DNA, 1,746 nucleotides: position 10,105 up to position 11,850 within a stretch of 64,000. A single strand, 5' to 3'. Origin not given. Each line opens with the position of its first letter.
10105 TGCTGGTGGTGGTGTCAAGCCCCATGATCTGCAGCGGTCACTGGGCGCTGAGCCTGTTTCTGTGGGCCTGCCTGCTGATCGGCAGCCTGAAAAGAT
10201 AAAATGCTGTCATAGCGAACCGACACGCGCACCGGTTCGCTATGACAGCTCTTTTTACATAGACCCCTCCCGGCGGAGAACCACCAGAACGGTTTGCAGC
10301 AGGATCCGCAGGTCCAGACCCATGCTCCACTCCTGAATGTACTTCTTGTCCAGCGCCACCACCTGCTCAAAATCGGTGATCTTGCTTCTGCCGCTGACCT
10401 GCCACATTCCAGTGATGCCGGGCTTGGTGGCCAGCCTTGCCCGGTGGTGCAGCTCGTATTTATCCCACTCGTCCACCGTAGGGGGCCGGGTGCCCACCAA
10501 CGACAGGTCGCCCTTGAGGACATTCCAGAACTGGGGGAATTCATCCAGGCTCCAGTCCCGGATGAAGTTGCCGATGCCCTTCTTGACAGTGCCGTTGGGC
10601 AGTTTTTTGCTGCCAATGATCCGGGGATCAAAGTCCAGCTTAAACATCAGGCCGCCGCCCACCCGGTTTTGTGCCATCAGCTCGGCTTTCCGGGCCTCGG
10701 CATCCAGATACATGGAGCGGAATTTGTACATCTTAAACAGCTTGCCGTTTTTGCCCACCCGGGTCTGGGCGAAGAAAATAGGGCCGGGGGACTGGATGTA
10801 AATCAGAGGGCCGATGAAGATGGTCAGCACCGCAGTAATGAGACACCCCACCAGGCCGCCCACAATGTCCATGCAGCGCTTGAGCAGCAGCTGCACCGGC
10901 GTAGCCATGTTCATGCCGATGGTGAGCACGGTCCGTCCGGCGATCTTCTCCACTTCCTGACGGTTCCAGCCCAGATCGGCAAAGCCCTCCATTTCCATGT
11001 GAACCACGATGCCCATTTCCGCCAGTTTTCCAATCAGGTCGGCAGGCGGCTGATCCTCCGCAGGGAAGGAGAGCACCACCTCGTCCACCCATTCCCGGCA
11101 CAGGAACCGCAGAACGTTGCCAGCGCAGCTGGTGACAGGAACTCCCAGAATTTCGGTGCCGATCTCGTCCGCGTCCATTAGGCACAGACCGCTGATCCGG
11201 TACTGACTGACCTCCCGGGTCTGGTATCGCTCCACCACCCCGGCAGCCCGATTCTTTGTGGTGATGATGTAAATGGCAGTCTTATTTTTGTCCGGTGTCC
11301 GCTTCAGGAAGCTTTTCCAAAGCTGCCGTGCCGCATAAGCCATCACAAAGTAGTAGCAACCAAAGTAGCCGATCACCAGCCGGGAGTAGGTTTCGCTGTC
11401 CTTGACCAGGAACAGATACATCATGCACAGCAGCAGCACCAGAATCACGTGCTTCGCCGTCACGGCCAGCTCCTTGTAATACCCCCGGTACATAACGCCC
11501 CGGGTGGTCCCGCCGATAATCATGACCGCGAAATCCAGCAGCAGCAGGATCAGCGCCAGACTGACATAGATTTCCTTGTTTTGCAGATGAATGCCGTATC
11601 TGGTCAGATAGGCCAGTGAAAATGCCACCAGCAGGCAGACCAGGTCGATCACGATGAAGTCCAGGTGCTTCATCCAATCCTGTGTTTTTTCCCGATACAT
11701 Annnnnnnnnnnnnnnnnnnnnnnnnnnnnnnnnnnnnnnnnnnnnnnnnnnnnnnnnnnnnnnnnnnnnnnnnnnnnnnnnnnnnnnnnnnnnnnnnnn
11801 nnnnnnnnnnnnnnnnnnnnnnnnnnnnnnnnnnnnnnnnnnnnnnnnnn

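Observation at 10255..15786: Minimal glycan module: three tandem Wzy_C/O-antigen-ligase paralogues translationally coupled to a priming phosphoglycosyl transferase, with no flippase or other glycosyltransferases nearby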

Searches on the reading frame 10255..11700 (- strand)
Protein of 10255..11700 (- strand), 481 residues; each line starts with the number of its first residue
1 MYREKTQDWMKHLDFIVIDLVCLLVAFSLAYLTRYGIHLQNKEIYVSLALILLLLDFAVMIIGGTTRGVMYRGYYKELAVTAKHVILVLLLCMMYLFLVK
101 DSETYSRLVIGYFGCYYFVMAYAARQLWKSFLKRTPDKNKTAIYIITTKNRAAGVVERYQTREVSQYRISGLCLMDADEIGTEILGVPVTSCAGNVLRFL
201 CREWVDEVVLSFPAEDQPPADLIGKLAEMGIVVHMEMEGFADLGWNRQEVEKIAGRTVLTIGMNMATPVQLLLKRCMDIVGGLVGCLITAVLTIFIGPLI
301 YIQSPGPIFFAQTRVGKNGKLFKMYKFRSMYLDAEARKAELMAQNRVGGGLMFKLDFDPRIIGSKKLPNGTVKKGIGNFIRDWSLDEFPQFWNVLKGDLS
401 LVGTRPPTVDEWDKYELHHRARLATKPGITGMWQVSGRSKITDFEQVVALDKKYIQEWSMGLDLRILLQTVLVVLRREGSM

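Call 3: search_protein_families(library=pfam, proteins=[window:10255-11700:-], max_evalue=0.01)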
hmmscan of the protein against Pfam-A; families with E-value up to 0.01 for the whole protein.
window:10255-11700:- (481 aa): 3 families
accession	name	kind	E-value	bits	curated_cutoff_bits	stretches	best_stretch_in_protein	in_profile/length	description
PF02397.22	Bac_transf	-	2.3e-58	197.1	27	1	274-475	1-178/179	Bacterial sugar transferase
PF13727.12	CoA_binding_3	-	2.7e-09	37.7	25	1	71-217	11-154/175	CoA-binding domain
PF11309.13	DUF3112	-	0.0011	18.9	23.3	1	88-160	66-141/217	Protein of unknown function (DUF3112)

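Call 4: search_protein_families(library=ncbifam, proteins=[window:10255-11700:-], max_evalue=0.01)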
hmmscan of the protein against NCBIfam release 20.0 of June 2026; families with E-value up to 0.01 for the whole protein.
window:10255-11700:- (481 aa): 10 families
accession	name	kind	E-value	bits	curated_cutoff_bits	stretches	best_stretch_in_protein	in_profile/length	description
TIGR03025.1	EPS_sugtrans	subfamily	1.6e-101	340.7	295.55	1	17-480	1-444/445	exopolysaccharide biosynthesis polyprenyl glycosylphosphotransferase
TIGR03023.1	WcaJ_sugtrans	equivalog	6.2e-80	269.7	410.75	2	18-343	2-331/453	undecaprenyl-phosphate glucose phosphotransferase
TIGR03022.1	WbaP_sugtrans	subfamily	1.4e-79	268.4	403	1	16-480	2-455/456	undecaprenyl-phosphate galactose phosphotransferase WbaP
NF041877.1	EPS_EpsZ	equivalog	6.5e-59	199.8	800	1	16-479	12-457/459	exopolysaccharide biosynthesis polyisoprenyl-phosphate hexose-1-phosphate transferase EpsZ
NF052601.1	undeca_RfbP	equivalog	1.6e-49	168.4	330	1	267-475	38-236/244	undecaprenyl-phosphate galactose phosphotransferase family protein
TIGR03013.1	EpsB_2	subfamily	2e-45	155.7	393.35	2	18-344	2-325/443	TIGR03013 family XrtA/PEP-CTERM system glycosyltransferase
NF011751.0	PRK15204.1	equivalog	5.9e-45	153.8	907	1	71-480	76-475/476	undecaprenyl-phosphate galactose phosphotransferase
NF050817.1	PolSacchBiosHfsE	equivalog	6.7e-34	117.4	750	2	88-338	90-336/467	polysaccharide biosynthesis protein HfsE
NF007518.0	PRK10124.1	equivalog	3.4e-33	115.1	684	2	375-472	351-455/464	undecaprenyl-phosphate glucose phosphotransferase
NF045514.1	glycotran_HepC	equivalog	1.5e-19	70.2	140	1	269-409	112-214/220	heterocyst development glycosyltransferase HepC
